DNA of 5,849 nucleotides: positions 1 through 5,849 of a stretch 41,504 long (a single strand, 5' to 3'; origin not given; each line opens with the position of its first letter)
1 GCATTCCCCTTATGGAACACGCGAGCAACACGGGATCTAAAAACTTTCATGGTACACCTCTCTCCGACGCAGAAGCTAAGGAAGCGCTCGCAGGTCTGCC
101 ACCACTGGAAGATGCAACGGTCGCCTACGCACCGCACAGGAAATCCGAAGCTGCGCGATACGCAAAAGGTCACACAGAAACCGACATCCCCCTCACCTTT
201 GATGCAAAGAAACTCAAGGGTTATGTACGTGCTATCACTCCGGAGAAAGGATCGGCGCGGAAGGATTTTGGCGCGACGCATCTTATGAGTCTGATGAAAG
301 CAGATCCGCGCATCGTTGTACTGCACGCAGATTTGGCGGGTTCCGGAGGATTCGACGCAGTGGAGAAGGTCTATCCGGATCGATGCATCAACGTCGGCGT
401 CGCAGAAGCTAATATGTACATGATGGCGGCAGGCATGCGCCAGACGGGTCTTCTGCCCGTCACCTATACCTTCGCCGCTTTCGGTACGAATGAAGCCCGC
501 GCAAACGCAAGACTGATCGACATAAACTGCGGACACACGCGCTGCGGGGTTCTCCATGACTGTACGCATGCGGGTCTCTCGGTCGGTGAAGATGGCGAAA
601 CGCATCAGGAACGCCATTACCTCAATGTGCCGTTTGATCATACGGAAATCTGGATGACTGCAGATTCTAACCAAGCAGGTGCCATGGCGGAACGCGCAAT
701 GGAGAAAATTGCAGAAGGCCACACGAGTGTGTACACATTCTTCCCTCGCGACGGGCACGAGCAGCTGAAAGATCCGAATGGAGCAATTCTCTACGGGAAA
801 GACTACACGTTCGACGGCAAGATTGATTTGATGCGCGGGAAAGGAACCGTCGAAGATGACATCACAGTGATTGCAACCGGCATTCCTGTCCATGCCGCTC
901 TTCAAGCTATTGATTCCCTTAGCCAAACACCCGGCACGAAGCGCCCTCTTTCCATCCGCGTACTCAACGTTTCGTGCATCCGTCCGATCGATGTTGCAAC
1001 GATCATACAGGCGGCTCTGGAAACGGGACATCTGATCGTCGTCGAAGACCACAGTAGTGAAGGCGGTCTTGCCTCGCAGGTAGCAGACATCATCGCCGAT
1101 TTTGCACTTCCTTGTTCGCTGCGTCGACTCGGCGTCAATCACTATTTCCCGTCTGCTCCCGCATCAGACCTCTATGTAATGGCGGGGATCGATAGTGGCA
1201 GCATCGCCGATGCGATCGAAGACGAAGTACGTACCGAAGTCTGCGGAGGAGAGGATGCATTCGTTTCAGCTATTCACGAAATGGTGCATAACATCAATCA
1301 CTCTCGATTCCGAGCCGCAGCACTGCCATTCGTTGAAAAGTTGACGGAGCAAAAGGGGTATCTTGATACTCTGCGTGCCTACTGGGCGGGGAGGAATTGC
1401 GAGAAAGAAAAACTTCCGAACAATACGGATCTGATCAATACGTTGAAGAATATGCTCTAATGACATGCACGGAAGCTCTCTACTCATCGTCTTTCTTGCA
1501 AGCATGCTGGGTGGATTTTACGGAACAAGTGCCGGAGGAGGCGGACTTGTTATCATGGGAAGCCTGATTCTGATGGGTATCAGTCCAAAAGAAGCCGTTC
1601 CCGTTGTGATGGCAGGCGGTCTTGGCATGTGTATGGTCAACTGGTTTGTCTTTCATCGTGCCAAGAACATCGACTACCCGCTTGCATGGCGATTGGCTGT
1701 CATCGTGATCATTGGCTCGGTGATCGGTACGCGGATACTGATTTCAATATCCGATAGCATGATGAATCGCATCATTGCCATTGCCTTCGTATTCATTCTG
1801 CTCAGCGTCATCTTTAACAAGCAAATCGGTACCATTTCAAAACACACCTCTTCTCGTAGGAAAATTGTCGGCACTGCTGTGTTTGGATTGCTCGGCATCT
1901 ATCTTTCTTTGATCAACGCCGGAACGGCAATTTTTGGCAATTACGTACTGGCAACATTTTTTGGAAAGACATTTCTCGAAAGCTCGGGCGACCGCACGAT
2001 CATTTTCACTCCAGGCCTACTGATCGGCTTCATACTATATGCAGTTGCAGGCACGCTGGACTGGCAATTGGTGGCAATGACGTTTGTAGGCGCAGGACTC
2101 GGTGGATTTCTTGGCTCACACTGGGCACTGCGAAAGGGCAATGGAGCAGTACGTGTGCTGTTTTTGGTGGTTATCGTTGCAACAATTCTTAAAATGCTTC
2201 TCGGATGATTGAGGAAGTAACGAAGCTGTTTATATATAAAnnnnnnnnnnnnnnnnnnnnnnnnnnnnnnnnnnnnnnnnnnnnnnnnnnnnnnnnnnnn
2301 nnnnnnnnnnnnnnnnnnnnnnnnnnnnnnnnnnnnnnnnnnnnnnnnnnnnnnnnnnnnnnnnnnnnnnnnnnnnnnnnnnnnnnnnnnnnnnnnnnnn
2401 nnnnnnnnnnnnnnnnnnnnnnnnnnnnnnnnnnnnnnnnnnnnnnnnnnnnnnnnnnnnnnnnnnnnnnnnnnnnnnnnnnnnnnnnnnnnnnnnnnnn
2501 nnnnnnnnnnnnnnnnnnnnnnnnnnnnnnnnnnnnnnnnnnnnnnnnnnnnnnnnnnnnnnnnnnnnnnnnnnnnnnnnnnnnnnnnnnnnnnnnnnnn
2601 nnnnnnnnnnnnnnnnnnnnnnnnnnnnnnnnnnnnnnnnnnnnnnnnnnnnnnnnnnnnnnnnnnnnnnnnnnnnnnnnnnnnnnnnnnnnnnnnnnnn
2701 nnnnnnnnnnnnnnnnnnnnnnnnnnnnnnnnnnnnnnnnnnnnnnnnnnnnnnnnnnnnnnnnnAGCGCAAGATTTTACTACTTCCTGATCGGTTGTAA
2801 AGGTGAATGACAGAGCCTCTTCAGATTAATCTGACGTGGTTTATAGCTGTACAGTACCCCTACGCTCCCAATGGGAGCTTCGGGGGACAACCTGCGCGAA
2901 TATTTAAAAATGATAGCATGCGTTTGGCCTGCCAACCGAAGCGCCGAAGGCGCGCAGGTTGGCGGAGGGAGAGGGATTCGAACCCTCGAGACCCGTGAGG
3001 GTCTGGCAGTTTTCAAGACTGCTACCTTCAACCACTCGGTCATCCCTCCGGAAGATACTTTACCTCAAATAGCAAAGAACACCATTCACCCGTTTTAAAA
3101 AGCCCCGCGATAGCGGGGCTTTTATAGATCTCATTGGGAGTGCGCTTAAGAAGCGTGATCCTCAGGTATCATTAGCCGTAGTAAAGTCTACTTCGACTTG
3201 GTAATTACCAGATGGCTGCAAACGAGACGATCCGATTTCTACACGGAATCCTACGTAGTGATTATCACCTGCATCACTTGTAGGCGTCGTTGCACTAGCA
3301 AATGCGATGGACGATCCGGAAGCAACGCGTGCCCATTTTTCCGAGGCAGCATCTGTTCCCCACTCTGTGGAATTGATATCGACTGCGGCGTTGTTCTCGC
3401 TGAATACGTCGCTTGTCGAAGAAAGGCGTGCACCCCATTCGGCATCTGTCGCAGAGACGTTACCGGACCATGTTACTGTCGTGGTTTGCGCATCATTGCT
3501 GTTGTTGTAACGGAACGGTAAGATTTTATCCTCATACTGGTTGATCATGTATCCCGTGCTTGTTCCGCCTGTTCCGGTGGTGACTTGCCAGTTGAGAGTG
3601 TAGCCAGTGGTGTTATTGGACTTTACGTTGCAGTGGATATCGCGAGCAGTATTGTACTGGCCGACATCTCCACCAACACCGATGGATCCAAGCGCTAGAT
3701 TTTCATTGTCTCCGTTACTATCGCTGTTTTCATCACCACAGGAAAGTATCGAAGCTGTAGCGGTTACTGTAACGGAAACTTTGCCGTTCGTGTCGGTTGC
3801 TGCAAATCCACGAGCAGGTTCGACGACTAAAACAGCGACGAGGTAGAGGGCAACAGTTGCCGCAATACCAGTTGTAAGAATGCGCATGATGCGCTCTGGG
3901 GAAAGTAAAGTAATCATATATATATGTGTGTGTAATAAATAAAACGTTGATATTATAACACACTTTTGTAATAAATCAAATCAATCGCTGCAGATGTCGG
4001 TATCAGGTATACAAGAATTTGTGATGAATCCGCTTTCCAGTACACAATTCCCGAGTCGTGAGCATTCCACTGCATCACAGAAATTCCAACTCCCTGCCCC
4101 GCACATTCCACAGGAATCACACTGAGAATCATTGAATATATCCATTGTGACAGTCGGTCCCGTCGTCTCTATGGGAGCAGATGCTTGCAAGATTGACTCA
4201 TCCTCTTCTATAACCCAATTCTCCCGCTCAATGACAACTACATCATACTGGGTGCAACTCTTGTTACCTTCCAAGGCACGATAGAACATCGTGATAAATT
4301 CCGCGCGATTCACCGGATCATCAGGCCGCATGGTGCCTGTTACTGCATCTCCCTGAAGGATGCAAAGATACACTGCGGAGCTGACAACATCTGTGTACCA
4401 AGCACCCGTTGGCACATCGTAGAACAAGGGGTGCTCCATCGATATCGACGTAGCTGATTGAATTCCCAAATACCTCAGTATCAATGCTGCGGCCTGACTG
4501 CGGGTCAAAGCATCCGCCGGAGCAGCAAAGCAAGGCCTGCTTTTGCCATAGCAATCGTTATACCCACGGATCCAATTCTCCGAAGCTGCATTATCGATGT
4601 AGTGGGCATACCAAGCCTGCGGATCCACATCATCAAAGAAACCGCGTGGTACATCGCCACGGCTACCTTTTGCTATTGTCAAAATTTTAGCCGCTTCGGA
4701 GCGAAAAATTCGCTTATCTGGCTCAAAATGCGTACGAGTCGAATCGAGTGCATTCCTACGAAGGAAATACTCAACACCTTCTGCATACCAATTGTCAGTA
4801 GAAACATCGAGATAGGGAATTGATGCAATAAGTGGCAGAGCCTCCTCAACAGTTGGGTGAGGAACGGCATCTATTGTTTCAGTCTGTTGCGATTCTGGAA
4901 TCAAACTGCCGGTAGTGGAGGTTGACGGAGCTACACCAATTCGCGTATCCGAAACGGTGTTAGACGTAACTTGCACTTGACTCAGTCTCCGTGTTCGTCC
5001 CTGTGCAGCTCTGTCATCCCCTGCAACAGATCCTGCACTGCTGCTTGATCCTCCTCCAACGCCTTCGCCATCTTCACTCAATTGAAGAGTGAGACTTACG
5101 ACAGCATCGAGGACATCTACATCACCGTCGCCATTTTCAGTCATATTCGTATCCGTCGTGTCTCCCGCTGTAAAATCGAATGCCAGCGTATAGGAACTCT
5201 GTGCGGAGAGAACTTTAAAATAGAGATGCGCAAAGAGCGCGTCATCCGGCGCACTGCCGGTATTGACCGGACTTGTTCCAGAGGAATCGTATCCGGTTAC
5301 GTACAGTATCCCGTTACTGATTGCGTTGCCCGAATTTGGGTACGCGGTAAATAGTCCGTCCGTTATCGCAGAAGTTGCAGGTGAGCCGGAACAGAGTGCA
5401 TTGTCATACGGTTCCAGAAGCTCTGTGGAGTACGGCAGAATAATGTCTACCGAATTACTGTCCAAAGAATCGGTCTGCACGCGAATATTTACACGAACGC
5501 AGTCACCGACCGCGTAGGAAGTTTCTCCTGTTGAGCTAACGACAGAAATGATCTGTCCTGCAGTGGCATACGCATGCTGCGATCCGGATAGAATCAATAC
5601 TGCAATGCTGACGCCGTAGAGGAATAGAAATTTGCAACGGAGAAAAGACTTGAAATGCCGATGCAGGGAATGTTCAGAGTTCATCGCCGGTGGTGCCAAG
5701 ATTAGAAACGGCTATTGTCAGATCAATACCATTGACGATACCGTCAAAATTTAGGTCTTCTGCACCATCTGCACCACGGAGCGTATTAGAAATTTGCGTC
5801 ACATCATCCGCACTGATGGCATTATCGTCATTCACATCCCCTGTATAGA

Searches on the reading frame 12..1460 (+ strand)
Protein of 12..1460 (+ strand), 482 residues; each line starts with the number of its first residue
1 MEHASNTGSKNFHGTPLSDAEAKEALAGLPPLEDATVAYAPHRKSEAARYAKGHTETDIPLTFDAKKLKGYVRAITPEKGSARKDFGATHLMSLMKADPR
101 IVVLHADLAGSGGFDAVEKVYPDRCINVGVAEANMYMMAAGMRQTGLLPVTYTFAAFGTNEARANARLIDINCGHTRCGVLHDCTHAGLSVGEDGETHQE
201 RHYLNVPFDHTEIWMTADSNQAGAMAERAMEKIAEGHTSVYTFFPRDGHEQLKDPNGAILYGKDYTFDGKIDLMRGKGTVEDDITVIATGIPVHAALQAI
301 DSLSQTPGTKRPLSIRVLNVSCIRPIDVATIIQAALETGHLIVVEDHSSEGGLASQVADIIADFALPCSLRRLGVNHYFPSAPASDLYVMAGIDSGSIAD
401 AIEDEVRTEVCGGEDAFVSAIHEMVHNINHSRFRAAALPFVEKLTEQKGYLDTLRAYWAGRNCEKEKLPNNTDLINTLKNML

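Call 30: search_protein_families(library=pfam, proteins=[window:12-1460:+], max_evalue=0.001)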
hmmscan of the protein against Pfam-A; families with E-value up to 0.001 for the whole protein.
window:12-1460:+ (482 aa): 2 families
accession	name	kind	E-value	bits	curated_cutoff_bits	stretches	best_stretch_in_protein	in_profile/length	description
PF02780.25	Transketolase_C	-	3.8e-22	78.9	25.9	1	281-398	9-124/124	Transketolase, C-terminal domain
PF02779.29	Transket_pyr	-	5.9e-21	75.3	27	1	91-246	13-169/174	Transketolase, pyrimidine binding domain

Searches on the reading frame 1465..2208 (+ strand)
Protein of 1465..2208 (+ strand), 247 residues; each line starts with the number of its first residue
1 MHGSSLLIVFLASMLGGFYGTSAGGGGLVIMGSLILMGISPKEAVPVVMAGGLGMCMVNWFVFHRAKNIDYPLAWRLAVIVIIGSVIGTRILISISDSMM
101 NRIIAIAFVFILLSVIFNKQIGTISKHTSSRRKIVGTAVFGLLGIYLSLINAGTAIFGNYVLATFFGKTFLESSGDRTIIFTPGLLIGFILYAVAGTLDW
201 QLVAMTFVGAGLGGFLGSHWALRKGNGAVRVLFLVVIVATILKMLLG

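Call 30: search_protein_families(library=pfam, proteins=[window:1465-2208:+], max_evalue=0.001)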
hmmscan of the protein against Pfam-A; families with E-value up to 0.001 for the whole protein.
window:1465-2208:+ (247 aa): 1 family
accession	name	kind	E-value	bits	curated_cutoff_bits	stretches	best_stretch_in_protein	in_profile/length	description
PF01925.25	TauE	-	7.3e-31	108.1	32.6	1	9-244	1-237/237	Sulfite exporter TauE/SafE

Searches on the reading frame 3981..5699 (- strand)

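Call 30: search_protein_families(library=pfam, proteins=[window:3981-5699:-], max_evalue=0.001)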
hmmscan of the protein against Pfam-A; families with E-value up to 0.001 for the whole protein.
window:3981-5699:- (572 aa): 1 family
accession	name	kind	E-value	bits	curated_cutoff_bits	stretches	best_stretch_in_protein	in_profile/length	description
PF00395.25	SLH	-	5.6e-09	36.3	20.8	1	426-469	2-44/44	S-layer homology domain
